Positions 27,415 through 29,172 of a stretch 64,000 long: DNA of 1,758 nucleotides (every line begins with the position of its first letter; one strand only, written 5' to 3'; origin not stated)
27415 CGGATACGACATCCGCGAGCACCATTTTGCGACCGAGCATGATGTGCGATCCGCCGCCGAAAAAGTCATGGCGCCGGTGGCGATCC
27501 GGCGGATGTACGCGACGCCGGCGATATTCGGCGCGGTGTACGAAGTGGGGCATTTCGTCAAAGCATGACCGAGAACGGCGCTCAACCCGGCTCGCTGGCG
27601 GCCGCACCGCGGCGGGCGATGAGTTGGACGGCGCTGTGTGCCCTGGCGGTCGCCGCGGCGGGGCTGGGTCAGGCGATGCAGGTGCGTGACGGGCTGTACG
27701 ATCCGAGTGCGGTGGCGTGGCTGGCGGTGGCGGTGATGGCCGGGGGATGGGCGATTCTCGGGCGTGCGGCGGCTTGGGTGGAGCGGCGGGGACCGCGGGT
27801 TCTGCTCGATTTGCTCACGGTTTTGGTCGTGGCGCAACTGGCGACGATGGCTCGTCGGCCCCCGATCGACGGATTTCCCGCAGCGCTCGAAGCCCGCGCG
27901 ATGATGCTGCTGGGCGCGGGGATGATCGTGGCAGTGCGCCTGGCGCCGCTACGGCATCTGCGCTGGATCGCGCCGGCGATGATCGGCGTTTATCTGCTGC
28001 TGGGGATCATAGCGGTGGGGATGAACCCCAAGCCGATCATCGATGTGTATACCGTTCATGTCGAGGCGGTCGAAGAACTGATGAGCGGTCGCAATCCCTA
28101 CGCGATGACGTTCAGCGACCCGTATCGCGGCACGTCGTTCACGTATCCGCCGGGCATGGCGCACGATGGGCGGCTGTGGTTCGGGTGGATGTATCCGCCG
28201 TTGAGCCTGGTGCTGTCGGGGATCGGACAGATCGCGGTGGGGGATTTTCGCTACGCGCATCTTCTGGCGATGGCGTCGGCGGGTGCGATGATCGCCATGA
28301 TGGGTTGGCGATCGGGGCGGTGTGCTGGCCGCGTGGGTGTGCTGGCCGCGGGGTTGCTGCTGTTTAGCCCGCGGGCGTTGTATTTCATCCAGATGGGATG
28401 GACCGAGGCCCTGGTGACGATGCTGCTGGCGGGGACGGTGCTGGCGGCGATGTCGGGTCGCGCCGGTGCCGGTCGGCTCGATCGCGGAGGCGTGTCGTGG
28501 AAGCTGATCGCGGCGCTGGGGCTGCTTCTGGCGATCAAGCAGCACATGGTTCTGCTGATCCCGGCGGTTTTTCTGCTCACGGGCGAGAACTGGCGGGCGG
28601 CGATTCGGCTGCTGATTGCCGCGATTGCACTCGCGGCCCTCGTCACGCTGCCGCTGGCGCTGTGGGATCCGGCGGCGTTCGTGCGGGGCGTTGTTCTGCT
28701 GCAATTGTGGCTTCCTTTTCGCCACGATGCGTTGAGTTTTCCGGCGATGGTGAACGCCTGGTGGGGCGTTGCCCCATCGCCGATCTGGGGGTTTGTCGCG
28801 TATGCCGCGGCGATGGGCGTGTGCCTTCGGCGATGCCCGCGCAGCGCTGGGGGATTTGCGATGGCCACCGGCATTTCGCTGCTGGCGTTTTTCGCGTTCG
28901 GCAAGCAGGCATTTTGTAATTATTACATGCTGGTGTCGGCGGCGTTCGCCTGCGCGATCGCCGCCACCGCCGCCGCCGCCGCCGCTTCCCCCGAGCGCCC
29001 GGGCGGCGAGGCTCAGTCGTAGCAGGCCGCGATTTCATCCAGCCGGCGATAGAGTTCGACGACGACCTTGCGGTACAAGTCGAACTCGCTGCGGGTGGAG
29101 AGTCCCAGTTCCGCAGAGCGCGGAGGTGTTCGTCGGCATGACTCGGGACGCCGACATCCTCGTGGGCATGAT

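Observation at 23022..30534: Translationally coupled methyltransferase-glycosyltransferase cluster suggesting a lipid-linked methyl-sugar modification pathway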

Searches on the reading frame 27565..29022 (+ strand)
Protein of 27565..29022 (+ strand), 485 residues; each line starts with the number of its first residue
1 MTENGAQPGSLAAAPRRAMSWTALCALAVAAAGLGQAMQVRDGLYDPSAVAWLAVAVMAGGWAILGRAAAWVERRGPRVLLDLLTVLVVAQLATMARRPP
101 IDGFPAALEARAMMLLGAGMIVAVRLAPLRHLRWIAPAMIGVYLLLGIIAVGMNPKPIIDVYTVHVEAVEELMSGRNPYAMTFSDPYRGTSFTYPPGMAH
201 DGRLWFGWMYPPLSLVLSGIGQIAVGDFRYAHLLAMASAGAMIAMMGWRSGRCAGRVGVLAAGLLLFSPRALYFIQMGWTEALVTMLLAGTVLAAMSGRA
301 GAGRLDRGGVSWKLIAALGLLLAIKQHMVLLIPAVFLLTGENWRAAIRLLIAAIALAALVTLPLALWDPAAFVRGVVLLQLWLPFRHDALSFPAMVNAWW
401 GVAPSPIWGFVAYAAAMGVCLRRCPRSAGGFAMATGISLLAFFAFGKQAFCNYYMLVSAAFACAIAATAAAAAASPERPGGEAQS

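Call 5: search_protein_families(library=pfam, proteins=[window:27565-29022:+], max_evalue=0.01)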
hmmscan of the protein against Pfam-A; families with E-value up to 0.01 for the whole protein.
window:27565-29022:+ (485 aa): 0 families

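Call 6: search_protein_families(library=ncbifam, proteins=[window:27565-29022:+], max_evalue=0.01)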
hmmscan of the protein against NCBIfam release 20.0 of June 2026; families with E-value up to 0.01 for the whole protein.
window:27565-29022:+ (485 aa): 0 families

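Call 14: find_homologous_proteins(query=window:27565-29022:+)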
Query window:27565-29022:+ (485 aa): 63 proteins with E <= 0.001 among 8000 candidates.
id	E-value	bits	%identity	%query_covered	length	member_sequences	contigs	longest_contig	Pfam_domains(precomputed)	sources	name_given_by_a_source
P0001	0.0e+0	1042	100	100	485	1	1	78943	-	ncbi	-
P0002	1.6e-72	263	42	91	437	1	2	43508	-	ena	-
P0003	4.9e-72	262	42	94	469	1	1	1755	-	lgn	-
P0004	6.8e-71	258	40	93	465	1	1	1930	-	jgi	jgi:hypothetical protein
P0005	4.4e-69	252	39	92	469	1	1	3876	-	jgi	jgi:hypothetical protein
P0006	8.3e-69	251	40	88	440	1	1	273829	-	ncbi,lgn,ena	-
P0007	1.3e-68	250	40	96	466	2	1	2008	-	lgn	-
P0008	1.5e-66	244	40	91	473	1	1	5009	-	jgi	jgi:hypothetical protein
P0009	2.2e-66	243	39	94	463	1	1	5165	-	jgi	jgi:hypothetical protein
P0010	1.7e-64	237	39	91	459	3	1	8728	-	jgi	jgi:hypothetical protein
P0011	7.4e-64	235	39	91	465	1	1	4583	PF09594.17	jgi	jgi:hypothetical protein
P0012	1.8e-63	234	39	90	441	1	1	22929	-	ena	-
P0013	5.1e-63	232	43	65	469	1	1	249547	-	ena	-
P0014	6.3e-63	232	39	91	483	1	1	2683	-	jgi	jgi:hypothetical protein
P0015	7.4e-63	231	41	91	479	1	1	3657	-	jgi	jgi:hypothetical protein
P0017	8.4e-62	228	41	93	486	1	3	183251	-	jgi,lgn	jgi:hypothetical protein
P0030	1.2e-56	211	39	72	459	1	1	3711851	PF09594.17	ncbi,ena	-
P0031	7.8e-56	208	40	65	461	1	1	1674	PF09594.17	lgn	-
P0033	2.3e-55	207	38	71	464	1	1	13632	PF09594.17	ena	-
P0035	3.5e-54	203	37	69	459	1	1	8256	PF09594.17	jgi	jgi:hypothetical protein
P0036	3.7e-54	203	36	91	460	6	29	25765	PF09594.17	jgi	jgi:hypothetical protein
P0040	5.8e-53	199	35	88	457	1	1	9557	PF09594.17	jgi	jgi:hypothetical protein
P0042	2.9e-52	197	38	66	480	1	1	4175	PF09594.17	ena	-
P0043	4.7e-52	196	34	87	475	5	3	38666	PF09594.17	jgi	jgi:hypothetical protein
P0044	5.9e-51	192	37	70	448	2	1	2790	PF09594.17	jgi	jgi:hypothetical protein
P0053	6.9e-44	169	40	70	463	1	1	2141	PF09594.17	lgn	-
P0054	2.2e-40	157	38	51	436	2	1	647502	PF09594.17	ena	-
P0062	8.7e-14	70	31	32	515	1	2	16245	PF09594.17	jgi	jgi:hypothetical protein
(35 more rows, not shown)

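Call 15: search_solved_structures(query=window:27565-29022:+, max_evalue=10)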
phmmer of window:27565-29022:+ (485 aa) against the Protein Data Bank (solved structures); distinct sequences matched with E-value up to 10: 0.

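Call 16: find_encoding_contigs(protein=P0001, flank=10000, max_places=3)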
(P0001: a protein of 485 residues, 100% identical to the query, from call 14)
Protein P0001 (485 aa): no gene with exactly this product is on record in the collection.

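Call 17: find_encoding_contigs(protein=P0006, flank=10000, max_places=3)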
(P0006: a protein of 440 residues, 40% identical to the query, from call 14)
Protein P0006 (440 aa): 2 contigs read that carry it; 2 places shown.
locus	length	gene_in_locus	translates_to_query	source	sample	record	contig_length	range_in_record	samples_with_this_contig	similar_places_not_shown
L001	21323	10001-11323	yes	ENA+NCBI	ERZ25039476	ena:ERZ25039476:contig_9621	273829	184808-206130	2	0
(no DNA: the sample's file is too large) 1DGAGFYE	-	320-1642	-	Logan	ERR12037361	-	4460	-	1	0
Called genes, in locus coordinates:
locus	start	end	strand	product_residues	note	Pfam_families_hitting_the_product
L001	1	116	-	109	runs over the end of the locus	-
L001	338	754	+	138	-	PF01464:SLT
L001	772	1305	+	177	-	PF07719:TPR_2 (faint), PF13424:TPR_12 (faint), PF13432:TPR_16 (weak), PF00515:TPR_1 (faint), PF13432:TPR_16, PF14559:TPR_19 (weak)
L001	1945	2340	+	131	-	PF01066:CDP-OH_P_transf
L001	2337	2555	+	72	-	-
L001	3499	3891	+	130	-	PF00425:Chorismate_bind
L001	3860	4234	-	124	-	-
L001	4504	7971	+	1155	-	PF04357:TamB (faint)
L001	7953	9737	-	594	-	PF08448:PAS_4 (weak), PF13596:PAS_10, PF00512:HisKA, PF02518:HATPase_c, PF00072:Response_reg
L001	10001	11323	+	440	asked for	-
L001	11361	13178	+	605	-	PF13320:GH123_cat (weak)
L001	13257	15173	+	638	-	PF17900:Peptidase_M1_N, PF01433:Peptidase_M1, PF09127:Leuk-A4-hydro_C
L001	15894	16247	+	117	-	-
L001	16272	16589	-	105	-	PF02482:Ribosomal_S30AE (weak)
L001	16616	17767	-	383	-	PF18845:baeRF_family3, PF18848:baeRF_family6, PF18849:baeRF_family7, PF18851:baeRF_family8, PF18855:baeRF_family11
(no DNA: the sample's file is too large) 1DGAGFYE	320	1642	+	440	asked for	-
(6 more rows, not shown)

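Call 28: find_encoding_contigs(protein=P0002, flank=10000, max_places=2)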
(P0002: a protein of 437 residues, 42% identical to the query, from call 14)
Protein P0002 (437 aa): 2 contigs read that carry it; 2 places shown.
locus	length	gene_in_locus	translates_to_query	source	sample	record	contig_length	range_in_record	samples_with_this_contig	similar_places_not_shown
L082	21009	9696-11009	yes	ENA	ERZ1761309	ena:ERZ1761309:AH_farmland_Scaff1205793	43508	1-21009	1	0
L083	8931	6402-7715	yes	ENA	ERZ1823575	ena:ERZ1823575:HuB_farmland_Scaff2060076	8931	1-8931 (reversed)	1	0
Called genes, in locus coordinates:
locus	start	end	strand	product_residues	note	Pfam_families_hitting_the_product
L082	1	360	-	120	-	?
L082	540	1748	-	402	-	PF13400:Tad, PF09977:Tad_C (weak)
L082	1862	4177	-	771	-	PF00512:HisKA, PF02518:HATPase_c, PF00072:Response_reg, PF01627:Hpt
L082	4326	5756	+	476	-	PF00150:Cellulase (weak)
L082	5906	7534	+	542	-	PF22494:choice_anch_I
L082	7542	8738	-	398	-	PF13398:Peptidase_M50B (weak), PF02163:Peptidase_M50, PF00571:CBS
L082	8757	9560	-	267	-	PF00702:Hydrolase, PF13344:Hydrolase_6, PF13419:HAD_2 (faint), PF13242:Hydrolase_like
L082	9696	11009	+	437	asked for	-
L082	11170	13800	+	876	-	PF00521:DNA_topoisoIV, PF03989:DNA_gyraseA_C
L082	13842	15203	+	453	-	PF02517:Rce1-like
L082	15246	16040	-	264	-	-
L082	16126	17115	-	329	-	PF00535:Glycos_transf_2, PF13641:Glyco_tranf_2_3 (weak)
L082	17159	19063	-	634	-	PF13522:GATase_6, PF13537:GATase_7, PF00733:Asn_synthase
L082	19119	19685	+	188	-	PF09411:PagL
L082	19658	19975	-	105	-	PF07467:BLIP (weak)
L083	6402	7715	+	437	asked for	-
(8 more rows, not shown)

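Call 29: find_encoding_contigs(protein=P0017, flank=10000, max_places=2)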
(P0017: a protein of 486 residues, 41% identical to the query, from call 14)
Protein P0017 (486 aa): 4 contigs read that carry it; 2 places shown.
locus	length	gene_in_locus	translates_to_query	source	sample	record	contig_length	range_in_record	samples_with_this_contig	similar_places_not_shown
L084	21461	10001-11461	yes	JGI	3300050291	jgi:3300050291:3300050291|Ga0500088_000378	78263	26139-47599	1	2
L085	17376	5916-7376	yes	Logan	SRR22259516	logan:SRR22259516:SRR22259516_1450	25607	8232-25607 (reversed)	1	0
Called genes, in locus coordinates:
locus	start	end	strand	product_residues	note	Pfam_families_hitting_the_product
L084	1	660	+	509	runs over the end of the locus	PF02366:PMT (weak)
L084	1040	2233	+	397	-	PF03979:Sigma70_r1_1, PF00140:Sigma70_r1_2, PF04542:Sigma70_r2, PF04539:Sigma70_r3, PF04545:Sigma70_r4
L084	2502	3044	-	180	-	PF00313:CSD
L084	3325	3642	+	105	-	PF05336:rhaM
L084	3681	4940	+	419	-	PF02746:MR_MLE_N, PF13378:MR_MLE_C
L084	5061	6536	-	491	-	PF01554:MatE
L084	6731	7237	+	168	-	PF01243:PNPOx_N, PF16242:Pyrid_ox_like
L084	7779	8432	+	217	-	PF11667:DUF3267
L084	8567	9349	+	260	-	PF00535:Glycos_transf_2, PF13641:Glyco_tranf_2_3 (weak)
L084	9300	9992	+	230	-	PF13489:Methyltransf_23, PF08241:Methyltransf_11 (weak), PF08242:Methyltransf_12 (weak)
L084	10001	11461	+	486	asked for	-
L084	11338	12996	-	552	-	-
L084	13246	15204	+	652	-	PF09972:DUF2207, PF20990:DUF2207_C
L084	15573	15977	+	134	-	-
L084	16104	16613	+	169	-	PF01467:CTP_transf_like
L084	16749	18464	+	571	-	PF03023:MurJ, PF13440:Polysacc_synt_3, PF01554:MatE (weak)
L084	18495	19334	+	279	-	PF00248:Aldo_ket_red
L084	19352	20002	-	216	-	PF02698:DUF218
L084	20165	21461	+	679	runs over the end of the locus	PF13177:DNA_pol3_delta2, PF00004:AAA, PF13401:AAA_22 (faint), PF22608:DNAX_ATPase_lid, PF12169:DNA_pol3_gamma3, PF20964:DnaX_C (weak)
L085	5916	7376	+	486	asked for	-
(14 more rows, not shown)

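Call 30: find_encoding_contigs(protein=P0030, flank=10000, max_places=2)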
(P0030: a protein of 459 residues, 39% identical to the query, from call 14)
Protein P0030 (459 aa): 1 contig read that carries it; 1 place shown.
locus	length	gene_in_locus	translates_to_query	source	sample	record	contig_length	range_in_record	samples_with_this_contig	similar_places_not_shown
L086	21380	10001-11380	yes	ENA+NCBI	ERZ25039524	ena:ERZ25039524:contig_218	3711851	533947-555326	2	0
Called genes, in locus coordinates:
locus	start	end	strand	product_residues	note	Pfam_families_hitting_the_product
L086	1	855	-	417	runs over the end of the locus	PF07977:FabA, PF22818:ApeI-like, PF25084:LbH_EIF2B (faint), PF25087:GMPPB_C (faint), PF00132:Hexapep, PF13720:Acetyltransf_11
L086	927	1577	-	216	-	PF03938:OmpH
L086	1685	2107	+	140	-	-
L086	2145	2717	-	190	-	PF01103:Omp85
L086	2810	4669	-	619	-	PF07244:POTRA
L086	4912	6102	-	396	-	PF00158:Sigma54_activat (weak), PF07724:AAA_2, PF00004:AAA, PF07728:AAA_5, PF10431:ClpB_D2-small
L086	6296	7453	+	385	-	-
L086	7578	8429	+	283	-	PF03446:NAD_binding_2, PF14833:NAD_binding_11, PF21761:RedAm-like_C (weak)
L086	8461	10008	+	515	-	PF00171:Aldedh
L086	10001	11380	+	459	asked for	PF09594:GT87 (weak)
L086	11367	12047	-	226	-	PF00005:ABC_tran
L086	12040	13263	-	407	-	PF12704:MacB_PCD, PF02687:FtsX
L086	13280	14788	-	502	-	PF01336:tRNA_anti-codon, PF00152:tRNA-synt_2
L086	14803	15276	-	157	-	PF01029:NusB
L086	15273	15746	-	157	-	PF00885:DMRL_synthase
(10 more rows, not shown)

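Call 37: search_solved_structures(query=A2, max_evalue=10)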
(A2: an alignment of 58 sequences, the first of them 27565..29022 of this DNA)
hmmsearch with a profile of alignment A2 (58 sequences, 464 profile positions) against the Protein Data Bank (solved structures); distinct sequences matched with E-value up to 10: 0.

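Call 47: predict_structure(alignment_id=A2)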
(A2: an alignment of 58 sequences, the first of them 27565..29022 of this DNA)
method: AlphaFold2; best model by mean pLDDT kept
length: 485 residues; sequences in the alignment: 58
mean_pLDDT: 91.7   pTM: 0.93
mean pLDDT of the five models: 91.7, 90.7, 90.6, 90.5, 90.0
residues with pLDDT >= 90: 399; 70-90: 48; 50-70: 25; < 50: 13
segments of 3 or more residues with pLDDT < 50: 1-6
pLDDT, mean of each block of 10 residues (from residue 1): 46 72 98 97 96 98 96 96 97 87 69 86 91 95 95 94 97 97 92 87 95 98 97 98 94 93 96 96 98 88 60 97 98 96 94 98 97 95 94 98 96 98 96 98 96 98 97 78 50
secondary structure, 60 per line:
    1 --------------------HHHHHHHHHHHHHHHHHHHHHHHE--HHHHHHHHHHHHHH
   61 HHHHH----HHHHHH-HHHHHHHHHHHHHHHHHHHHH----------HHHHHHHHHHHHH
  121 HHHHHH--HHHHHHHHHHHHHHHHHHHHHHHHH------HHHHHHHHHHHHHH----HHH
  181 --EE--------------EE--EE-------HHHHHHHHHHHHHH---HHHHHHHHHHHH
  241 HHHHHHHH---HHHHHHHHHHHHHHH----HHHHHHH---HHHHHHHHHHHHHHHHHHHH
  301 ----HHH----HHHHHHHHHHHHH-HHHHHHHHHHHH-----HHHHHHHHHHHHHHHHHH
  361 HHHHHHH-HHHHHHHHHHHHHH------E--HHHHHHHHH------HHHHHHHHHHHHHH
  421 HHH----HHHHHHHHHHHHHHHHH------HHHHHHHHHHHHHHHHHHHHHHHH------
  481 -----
elements in order: H21-43 H47-65 H70-75 H77-97 H108-126 H129-153 H160-173 H212-225 H229-248 H252-266 H271-277 H281-300 H312-324 H326-337 H343-367 H369-382 H392-400 H407-423 H428-444 H451-474

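Call 52: fold_search(model_id=the predicted structure, library=pdb)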
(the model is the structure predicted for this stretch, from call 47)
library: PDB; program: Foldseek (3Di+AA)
matches with E <= 10: 231; with E <= 0.001: 1
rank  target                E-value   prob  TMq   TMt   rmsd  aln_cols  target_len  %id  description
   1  5f15                  8.3e-04  1.00  0.40  0.37   7.5       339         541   16  Crystal Structure of ArnT from Cupriavidus metallidurans bound to Undecaprenyl phosphate (released 2016-02-17)
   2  5ezm                  1.3e-03  1.00  0.38  0.35   7.6       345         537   15  Crystal Structure of ArnT from Cupriavidus metallidurans in the apo state (released 2016-02-17)
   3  8pn9_A                3.7e-03  1.00  0.33  0.26  14.4       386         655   13  Structure of human oligosaccharyltransferase OST-A complex bound to NGI-1 (released 2024-05-08)
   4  9wno_A                4.7e-03  1.00  0.45  0.52   5.9       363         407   15  Cryo-EM structure of Candida glabrata GPI mannosyltransferase I bound to Dol-P-Man (released 2025-12-03)
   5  9s6r_A                9.1e-03  1.00  0.44  0.54   5.5       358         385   12  Ternary cryo-EM structure of yeast ALG3 with Dol25-PP-GlcNAc2Man5, Dol25-P-Man, and Fab (released 2026-03-18)
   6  8imx_U                2.4e-02  1.00  0.43  0.48   9.2       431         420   12  Cryo-EM structure of GPI-T with a chimeric GPI-anchored protein (released 2023-08-16)
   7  9dm7_A                2.4e-02  1.00  0.41  0.52   6.1       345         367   15  mannosyltransferase PimE in complex with Fab_E6 (released 2025-06-25)
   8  6s7t_A                3.2e-02  0.94  0.28  0.21  15.2       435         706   13  Cryo-EM structure of human oligosaccharyltransferase complex OST-B (released 2019-12-18)
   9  9i5k_A                4.7e-02  0.99  0.37  0.36   9.5       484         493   12  Structure of the Chaetomium thermophilum Pmt4 homodimer (C2 symmetry) (released 2025-12-24)
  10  7bvf_B                8.3e-02  0.89  0.34  0.18  18.2       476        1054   13  Cryo-EM structure of Mycobacterium tuberculosis arabinosyltransferase EmbA-EmbB-AcpM2 in complex with ethambutol (released 2020-04-29)
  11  9n9j_I                9.1e-02  0.94  0.32  0.24  17.2       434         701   13  Structure of a GRP94 folding intermediate engaged with a CCDC134- and FKBP11-bound secretory translocon (released 2025-11-19)
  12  7zpr_C                1.5e-01  0.16  0.15  0.17  20.7       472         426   13  KtrAB complex with N-terminal deletion of KtrB 1-19 (released 2023-05-10)
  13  9s6s_A                1.7e-01  0.85  0.31  0.28  12.3       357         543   12  Ternary cryo-EM structure of human ALG9 with Dol25-PP-GlcNAc2Man6, Dol25-P-Man and Fab (released 2026-03-18)
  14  6p25_B                2.3e-01  0.95  0.22  0.16   6.2       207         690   14  Structure of S. cerevisiae protein O-mannosyltransferase Pmt1-Pmt2 complex bound to the sugar donor and a peptide acce (released 2019-07-10)
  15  9vrc                  2.3e-01  0.12  0.16  0.12  24.3       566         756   13  Cryo-EM structure of Oryza sativa multidrug resistance protein 5 (MRP5) (released 2026-04-01)
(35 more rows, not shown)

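Call 55: find_related_loci(query=A2, collection=metagenome_contigs, flank=8000)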
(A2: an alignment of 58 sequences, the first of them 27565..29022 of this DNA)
Query A2 (485 aa) in metagenome_contigs; peptide patterns used: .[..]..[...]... (x = any residue, [..] = any of these).
600 stretches matched a pattern (row limit reached: there are more); 453 encode a relative of the query (tblastn E <= 1e-3); the best 80 are kept; 80 distinct loci.
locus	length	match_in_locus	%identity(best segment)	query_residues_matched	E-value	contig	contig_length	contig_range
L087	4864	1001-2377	40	8-476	1e-70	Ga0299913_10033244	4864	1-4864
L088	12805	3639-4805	37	22-477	3e-67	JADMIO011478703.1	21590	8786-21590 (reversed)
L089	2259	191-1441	36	39-467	1e-68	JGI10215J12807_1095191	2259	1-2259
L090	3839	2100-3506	37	12-484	1e-66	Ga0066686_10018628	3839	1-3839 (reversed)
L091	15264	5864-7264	38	27-484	2e-65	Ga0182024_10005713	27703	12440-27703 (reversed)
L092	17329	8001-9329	40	27-485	2e-65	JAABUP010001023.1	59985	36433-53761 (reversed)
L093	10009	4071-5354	37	35-475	1e-64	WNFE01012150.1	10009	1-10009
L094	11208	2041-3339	37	35-482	9e-65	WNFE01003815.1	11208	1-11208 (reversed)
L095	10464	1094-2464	36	1-467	2e-64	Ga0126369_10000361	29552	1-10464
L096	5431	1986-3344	37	17-481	3e-64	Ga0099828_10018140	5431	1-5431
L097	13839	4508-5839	36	28-467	3e-64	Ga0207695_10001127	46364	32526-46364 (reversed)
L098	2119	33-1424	38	4-471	5e-65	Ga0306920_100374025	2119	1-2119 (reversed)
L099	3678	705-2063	36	17-481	1e-63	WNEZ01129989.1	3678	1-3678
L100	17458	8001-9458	36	2-479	3e-63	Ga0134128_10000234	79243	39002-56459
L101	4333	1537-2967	37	7-482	5e-63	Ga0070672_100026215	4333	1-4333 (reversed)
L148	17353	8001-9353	35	17-477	4e-55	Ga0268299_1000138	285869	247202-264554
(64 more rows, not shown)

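Call 59: search_solved_structures(query=L148:15234-16805:-, max_evalue=0.00001)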
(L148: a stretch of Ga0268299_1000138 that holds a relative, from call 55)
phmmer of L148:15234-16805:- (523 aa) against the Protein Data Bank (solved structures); distinct sequences matched with E-value up to 0.00001: 4.
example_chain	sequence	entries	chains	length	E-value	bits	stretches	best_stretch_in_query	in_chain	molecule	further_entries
3cc8_A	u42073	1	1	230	9.1e-13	51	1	287-438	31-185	Putative methyltransferase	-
5mlz_A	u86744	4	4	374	1.1e-07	34.2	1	10-174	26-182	Dolichol monophosphate mannose synthase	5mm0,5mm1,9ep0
6yv7_B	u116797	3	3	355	5.2e-06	28.7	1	5-127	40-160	Glycosyl transferase, family 2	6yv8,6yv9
6yv7_A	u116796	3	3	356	5.3e-06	28.7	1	5-127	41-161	Glycosyl transferase, family 2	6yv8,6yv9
